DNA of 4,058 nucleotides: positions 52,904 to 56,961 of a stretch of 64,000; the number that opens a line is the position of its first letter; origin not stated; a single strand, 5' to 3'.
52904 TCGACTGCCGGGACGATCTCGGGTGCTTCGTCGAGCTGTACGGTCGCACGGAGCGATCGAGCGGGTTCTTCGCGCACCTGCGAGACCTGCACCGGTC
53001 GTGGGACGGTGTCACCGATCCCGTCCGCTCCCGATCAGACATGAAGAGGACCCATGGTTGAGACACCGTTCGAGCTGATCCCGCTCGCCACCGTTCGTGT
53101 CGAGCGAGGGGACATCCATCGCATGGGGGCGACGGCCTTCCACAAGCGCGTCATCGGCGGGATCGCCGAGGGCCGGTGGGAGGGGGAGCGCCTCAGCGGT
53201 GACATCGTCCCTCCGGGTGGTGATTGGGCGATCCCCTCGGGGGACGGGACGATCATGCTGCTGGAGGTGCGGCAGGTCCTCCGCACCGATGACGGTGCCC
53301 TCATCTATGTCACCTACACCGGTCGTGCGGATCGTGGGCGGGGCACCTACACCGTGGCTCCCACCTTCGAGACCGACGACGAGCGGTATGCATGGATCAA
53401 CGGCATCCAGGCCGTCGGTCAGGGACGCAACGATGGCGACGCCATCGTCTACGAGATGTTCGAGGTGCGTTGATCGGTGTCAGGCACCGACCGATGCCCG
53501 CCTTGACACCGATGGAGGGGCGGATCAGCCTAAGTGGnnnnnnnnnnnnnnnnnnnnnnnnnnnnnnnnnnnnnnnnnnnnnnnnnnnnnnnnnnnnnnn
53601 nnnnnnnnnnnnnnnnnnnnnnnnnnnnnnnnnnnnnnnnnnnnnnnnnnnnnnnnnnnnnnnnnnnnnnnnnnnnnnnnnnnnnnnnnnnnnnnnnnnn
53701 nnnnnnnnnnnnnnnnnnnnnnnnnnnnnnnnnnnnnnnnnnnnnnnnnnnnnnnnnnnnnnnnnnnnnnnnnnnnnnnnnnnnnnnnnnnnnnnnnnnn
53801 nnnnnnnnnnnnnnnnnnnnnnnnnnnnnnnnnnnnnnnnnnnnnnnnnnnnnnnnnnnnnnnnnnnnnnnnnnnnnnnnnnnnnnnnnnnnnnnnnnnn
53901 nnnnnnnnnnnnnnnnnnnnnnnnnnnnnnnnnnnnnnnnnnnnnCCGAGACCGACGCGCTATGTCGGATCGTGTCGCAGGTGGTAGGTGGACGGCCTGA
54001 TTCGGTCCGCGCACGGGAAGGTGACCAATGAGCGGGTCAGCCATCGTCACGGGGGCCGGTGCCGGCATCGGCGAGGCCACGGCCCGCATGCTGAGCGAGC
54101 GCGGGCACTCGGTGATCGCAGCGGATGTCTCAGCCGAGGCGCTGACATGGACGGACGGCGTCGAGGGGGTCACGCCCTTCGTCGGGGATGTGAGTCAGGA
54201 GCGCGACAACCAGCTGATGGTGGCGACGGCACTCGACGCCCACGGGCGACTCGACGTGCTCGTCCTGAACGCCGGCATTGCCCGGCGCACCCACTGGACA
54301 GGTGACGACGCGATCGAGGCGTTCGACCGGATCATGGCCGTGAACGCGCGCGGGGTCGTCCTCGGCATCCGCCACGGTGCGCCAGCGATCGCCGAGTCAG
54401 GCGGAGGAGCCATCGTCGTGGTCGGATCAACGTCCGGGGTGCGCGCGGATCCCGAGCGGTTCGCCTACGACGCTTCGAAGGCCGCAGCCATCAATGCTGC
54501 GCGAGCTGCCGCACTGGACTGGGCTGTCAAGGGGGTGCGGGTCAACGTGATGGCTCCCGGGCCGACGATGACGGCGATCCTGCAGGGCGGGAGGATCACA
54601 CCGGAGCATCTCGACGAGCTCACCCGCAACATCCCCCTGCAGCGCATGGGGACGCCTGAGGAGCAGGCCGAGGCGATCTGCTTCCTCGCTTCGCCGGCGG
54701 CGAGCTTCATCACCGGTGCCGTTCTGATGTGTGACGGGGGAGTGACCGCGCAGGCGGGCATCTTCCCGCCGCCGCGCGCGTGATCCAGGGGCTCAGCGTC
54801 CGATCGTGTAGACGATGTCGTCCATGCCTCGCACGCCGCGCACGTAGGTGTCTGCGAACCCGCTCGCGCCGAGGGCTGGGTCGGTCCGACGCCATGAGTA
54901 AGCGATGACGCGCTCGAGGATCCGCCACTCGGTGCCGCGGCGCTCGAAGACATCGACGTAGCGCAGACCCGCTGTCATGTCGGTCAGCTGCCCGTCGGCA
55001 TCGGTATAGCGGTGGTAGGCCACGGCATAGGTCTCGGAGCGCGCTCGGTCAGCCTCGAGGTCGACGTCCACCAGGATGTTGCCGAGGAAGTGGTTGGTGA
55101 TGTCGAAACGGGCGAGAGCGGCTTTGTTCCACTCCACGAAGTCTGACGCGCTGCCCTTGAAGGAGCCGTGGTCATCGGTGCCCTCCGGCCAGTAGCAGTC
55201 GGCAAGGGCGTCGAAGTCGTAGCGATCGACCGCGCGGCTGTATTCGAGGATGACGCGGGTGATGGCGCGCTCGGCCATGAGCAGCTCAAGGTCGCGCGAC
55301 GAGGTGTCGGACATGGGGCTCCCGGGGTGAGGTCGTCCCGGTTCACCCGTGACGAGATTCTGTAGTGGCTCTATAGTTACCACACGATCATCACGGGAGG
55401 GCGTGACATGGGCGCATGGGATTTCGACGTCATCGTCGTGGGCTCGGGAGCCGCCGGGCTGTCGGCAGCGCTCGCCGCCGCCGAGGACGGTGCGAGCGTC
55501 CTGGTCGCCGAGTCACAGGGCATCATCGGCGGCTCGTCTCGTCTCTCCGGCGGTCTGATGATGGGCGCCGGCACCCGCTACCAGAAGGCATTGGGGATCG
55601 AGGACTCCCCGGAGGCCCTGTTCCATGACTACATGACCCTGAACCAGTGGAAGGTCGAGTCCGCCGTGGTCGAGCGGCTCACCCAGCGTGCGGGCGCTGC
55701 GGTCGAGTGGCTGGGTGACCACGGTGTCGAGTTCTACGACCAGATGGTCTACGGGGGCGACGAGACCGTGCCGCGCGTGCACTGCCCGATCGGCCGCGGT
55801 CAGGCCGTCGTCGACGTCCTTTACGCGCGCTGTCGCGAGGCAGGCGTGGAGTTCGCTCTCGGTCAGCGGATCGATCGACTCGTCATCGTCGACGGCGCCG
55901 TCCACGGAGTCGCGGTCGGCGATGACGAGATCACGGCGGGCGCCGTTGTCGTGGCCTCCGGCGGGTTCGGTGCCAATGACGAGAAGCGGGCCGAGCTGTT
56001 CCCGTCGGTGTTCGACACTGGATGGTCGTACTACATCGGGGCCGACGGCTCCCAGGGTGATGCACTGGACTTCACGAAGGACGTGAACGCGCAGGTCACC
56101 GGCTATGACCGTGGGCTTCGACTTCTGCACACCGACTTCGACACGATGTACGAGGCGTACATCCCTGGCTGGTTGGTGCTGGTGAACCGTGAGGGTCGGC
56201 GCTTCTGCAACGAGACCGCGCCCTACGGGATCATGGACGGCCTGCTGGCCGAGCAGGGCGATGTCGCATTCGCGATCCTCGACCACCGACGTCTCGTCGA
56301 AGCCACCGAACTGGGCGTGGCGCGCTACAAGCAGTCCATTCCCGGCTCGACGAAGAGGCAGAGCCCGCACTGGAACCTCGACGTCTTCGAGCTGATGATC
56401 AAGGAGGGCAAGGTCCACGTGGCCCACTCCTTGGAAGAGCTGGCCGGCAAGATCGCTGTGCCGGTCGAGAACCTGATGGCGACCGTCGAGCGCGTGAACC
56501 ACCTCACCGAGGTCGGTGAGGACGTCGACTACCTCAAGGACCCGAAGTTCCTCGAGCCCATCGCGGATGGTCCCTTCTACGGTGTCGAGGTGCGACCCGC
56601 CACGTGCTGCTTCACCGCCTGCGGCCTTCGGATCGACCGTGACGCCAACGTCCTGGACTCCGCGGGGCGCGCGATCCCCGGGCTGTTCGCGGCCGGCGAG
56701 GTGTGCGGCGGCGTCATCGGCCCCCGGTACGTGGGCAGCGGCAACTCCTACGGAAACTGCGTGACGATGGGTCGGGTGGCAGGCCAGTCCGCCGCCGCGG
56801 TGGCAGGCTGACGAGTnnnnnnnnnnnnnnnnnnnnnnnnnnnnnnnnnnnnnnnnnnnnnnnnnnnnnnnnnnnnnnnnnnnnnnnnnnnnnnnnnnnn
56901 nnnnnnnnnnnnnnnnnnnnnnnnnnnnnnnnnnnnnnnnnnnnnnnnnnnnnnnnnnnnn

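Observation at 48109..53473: Seven-gene co-directional unit built around an ATP-grasp-less swivel-histidine (RPH/PpsA-like) protein flanked by three VOC proteins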

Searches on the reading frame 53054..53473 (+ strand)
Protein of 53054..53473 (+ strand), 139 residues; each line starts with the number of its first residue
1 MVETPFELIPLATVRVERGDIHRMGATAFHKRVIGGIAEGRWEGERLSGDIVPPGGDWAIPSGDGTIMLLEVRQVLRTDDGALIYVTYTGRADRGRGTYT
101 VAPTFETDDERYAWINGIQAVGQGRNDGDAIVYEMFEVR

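Call 3: search_protein_families(library=pfam, proteins=[window:53054-53473:+], max_evalue=0.01)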
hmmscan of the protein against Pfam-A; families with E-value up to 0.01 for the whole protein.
window:53054-53473:+ (139 aa): 1 family
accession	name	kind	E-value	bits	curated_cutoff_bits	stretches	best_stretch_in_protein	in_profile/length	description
PF11578.13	DUF3237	-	8e-28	97.5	24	1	7-138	2-149/149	Protein of unknown function (DUF3237)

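Call 4: search_protein_families(library=ncbifam, proteins=[window:53054-53473:+], max_evalue=0.01)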
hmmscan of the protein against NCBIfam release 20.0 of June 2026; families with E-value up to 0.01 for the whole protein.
window:53054-53473:+ (139 aa): 3 families
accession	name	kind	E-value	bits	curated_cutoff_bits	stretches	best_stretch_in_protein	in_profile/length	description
NF002045.0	PRK00872.1-1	equivalog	6.2e-10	38.9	246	1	13-90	12-88/153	hypothetical protein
NF002047.0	PRK00872.1-4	equivalog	2e-06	27.7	286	1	30-90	57-115/181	hypothetical protein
NF002046.0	PRK00872.1-2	equivalog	0.0016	18.6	184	0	99-138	55-94/95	hypothetical protein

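Call 56: search_solved_structures(query=window:53054-53470:+, max_evalue=0.01)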
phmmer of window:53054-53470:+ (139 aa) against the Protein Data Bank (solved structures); distinct sequences matched with E-value up to 0.01: 4.
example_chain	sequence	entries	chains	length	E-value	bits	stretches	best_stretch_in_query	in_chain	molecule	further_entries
4pux_A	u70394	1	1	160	9.6e-16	61.2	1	5-92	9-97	Uncharacterized protein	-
3c5o_A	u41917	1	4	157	6.4e-09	39.1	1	11-90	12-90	UPF0311 protein RPA1785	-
3g7g_A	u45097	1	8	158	1.9e-05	27.8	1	31-90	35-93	UPF0311 protein CA_C3321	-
6jjs_A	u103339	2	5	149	0.00067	22.8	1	41-129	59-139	PhnH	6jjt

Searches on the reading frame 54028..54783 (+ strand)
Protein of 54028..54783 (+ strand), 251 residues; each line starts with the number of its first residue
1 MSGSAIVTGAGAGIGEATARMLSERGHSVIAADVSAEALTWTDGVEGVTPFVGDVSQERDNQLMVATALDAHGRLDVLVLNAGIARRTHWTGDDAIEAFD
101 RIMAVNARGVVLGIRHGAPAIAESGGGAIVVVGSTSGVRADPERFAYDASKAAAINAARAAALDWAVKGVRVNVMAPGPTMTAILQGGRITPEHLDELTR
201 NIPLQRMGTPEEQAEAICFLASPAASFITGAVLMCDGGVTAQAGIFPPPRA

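Call 3: search_protein_families(library=pfam, proteins=[window:54028-54783:+], max_evalue=0.01)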
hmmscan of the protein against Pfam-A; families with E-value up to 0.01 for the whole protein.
window:54028-54783:+ (251 aa): 4 families
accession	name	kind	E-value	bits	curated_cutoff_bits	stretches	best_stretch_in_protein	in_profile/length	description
PF13561.12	adh_short_C2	-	9.2e-55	186.2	27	1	9-240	1-236/236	Enoyl-(Acyl carrier protein) reductase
PF00106.31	adh_short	-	4.2e-41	141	26.6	1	5-186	3-188/195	short chain dehydrogenase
PF01370.27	Epimerase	-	0.00021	21.2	20.9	0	6-38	2-34/240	NAD dependent epimerase/dehydratase family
PF08659.16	KR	-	0.0063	16.9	22.6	0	3-152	1-154/180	KR domain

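Call 74: search_protein_families(library=ncbifam, proteins=[window:54028-54783:+], max_evalue=0.00001)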
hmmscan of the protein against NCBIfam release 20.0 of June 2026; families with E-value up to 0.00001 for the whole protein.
window:54028-54783:+ (251 aa): 215 families (the best 25 are shown)
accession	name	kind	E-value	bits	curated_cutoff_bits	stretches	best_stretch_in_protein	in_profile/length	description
NF005559.1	PRK07231.1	subfamily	4.9e-59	199.8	215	1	4-240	6-248/249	glucose 1-dehydrogenase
NF052558.1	MBtsdlDhBudC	equivalog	2.3e-58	197.7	270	1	5-244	6-246/250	meso-2,3-butanediol dehydrogenase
NF004791.0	PRK06138.1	equivalog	4.2e-51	173.7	312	1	5-242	8-252/252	SDR family oxidoreductase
NF005067.0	PRK06484.1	equivalog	2.2e-50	171.7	713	1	5-242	12-254/524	short chain dehydrogenase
NF053701.1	CsHdxCHCADhChcB2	equivalog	2.5e-50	171.3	350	1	4-242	5-245/245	cis-4-hydroxycyclohexanecarboxylate dehydrogenase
NF004818.0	PRK06172.1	equivalog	2.7e-50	171.1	336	1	5-242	10-253/253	SDR family oxidoreductase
NF009466.0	PRK12826.1-2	subfamily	1.6e-45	155.5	222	1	3-241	4-246/248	3-oxoacyl-ACP reductase FabG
NF004198.0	PRK05653.1-3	equivalog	1.7e-44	152.1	296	1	4-239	9-246/248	3-oxoacyl-ACP reductase FabG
TIGR01830.1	3oxo_ACP_reduc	equivalog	5.9e-43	147.3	297.75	1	5-239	1-238/239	3-oxoacyl-[acyl-carrier-protein] reductase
NF005681.0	PRK07478.1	subfamily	1.2e-42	146.1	267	1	5-241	9-251/254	SDR family oxidoreductase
NF005309.0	PRK06841.1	subfamily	1.9e-42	145.5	286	1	4-241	17-254/255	GolD/DthD family dehydrogenase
NF009464.0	PRK12824.1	subfamily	3e-42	145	269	1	3-239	3-242/245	3-oxoacyl-ACP reductase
NF005473.0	PRK07069.1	equivalog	3.9e-42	144.6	339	1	4-241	12-261/262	SDR family oxidoreductase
NF006366.0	PRK08589.1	equivalog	6.6e-42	143.6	386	1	5-242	9-255/272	SDR family oxidoreductase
NF004202.0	PRK05653.2-2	equivalog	2e-40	139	333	1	4-239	9-247/259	3-oxoacyl-ACP reductase FabG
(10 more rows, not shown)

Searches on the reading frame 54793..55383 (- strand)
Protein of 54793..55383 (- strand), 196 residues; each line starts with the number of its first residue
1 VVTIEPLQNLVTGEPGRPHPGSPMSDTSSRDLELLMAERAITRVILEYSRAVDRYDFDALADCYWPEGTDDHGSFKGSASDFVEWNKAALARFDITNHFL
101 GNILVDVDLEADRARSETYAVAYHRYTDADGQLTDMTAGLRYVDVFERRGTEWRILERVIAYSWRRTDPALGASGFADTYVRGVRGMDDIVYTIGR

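Call 3: search_protein_families(library=pfam, proteins=[window:54793-55383:-], max_evalue=0.01)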
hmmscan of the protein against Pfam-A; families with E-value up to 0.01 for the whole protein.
window:54793-55383:- (196 aa): 2 families
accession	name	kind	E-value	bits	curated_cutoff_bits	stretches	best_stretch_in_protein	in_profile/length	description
PF13577.12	SnoaL_4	-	3.7e-21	75.9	24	1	35-158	3-125/126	SnoaL-like domain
PF14534.12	DUF4440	-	0.0026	18.6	25.2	1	41-155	1-107/107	Domain of unknown function (DUF4440)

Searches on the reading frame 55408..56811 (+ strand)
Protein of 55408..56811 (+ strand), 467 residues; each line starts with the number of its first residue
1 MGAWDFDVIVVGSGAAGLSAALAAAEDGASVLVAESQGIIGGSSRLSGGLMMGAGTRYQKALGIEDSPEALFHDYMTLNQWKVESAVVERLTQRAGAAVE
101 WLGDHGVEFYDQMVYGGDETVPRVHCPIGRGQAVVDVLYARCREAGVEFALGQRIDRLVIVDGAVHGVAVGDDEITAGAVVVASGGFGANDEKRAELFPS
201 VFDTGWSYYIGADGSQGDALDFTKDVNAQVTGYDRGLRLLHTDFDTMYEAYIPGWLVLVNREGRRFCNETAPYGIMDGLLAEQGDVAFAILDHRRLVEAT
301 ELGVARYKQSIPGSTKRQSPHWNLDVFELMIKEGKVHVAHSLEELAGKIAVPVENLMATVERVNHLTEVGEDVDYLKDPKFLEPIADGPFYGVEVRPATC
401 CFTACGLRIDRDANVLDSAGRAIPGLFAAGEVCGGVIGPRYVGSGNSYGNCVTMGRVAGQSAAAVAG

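Call 3: search_protein_families(library=pfam, proteins=[window:55408-56811:+], max_evalue=0.01)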
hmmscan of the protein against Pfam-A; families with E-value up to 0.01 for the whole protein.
window:55408-56811:+ (467 aa): 8 families
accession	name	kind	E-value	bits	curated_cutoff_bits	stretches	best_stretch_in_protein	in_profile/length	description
PF00890.30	FAD_binding_2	-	3.4e-54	185.1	20.4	1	7-447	1-413/414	FAD binding domain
PF03486.20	HI0933_like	-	1.4e-15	57.8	50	1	7-187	2-165/244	HI0933-like protein Rossmann domain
PF01266.30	DAO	-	1.9e-12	47.8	27.9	1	7-188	1-206/353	FAD dependent oxidoreductase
PF12831.13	FAD_oxidored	-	8.6e-11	42.2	27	1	7-185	1-145/416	FAD dependent oxidoreductase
PF07992.20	Pyr_redox_2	-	1e-09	38.7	26.1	1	6-186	1-109/291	Pyridine nucleotide-disulphide oxidoreductase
PF13450.12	NAD_binding_8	-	7.6e-06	26.6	21.9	1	10-44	1-35/68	NAD(P)-binding Rossmann-like domain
PF01946.23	Thi4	-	6.4e-05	22.7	26.2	1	6-50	18-63/235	Thi4 family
PF01134.28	GIDA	-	0.0018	17.8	22.1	1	7-34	1-28/391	Glucose inhibited division protein A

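Call 74: search_protein_families(library=ncbifam, proteins=[window:55408-56811:+], max_evalue=0.00001)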
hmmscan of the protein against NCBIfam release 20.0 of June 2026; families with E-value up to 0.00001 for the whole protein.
window:55408-56811:+ (467 aa): 50 families (the best 25 are shown)
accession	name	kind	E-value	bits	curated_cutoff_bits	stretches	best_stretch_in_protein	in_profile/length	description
TIGR01813.1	flavo_cyto_c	subfamily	1.9e-70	237.8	285.45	1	7-460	1-444/444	flavocytochrome c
NF053717.1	VnlPnlRedVprA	equivalog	4.6e-57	193.9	600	1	5-463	6-479/481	vinyl phenol reductase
NF005511.0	PRK07121.1-4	equivalog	1.1e-54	185.8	466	2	177-464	268-541/553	FAD-binding protein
NF006130.0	PRK08274.1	equivalog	2.3e-54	185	369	1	5-466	5-462/467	FAD-dependent tricarballylate dehydrogenase TcuA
NF005510.0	PRK07121.1-3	subfamily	2e-52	178.5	481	3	337-465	357-489/492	FAD-binding protein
NF005064.0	PRK06481.1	equivalog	4.5e-50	170.8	542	1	5-465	61-502/506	flavocytochrome c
NF004789.0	PRK06134.1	subfamily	4.1e-48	164.3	747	2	128-465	213-570/581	FAD-dependent oxidoreductase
NF005882.1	PRK07843.1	equivalog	1.8e-47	162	788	2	127-460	197-545/547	3-oxosteroid 1-dehydrogenase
NF009478.0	PRK12844.1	equivalog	1.2e-46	159.2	789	2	127-464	205-550/559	3-ketosteroid-delta-1-dehydrogenase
NF053676.1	4oxCHCAChcC1Cy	equivalog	9.9e-45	152.9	1000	3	338-462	387-526/528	4-oxocyclohexanecarboxylate 2-dehydrogenase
NF009473.0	PRK12835.1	subfamily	1.2e-43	149.5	837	2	130-465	211-569/585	FAD-binding protein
NF009477.0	PRK12843.1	equivalog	2.8e-43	148.2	758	2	130-464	219-570/578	FAD-dependent oxidoreductase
NF005512.0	PRK07121.1-5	subfamily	3.5e-40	138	812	2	137-463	187-487/489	FAD-binding protein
NF005508.0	PRK07121.1-1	equivalog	2e-39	135.5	537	3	341-466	365-494/497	FAD-binding protein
NF005509.0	PRK07121.1-2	subfamily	4.4e-39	134.5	630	2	331-465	390-524/527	FAD-binding protein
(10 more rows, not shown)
